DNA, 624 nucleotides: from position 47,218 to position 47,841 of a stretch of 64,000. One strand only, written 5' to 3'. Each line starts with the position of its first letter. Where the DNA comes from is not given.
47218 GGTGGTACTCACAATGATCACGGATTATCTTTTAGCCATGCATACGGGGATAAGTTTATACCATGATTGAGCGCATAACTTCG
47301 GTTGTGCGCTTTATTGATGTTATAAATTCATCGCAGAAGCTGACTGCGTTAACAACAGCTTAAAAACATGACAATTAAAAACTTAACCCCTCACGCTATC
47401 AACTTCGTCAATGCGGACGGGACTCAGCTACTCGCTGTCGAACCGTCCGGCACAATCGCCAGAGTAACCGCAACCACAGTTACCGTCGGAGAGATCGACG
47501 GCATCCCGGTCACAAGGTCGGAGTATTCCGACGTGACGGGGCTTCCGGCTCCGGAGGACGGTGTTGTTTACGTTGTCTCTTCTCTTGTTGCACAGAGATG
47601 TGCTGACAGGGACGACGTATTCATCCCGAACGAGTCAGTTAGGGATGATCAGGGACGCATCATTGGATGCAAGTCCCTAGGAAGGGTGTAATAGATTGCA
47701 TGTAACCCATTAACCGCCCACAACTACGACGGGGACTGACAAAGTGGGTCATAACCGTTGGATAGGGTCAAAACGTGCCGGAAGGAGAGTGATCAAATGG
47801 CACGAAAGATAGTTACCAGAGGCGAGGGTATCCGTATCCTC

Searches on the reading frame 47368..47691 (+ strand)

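Call 11: search_protein_families(library=pfam, proteins=[window:47368-47691:+], max_evalue=0.01)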
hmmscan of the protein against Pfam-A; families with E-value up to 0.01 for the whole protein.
window:47368-47691:+ (107 aa): 0 families

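Call 12: search_protein_families(library=phrogs, proteins=[window:47368-47691:+], max_evalue=0.01)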
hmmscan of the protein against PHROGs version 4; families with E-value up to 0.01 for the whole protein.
window:47368-47691:+ (107 aa): 2 families
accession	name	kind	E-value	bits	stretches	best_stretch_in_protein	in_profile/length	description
phrog_30542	-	unknown function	1.4e-32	113.9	1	2-106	128-236/237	-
phrog_21731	-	unknown function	5.8e-26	92.3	1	3-104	98-205/329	-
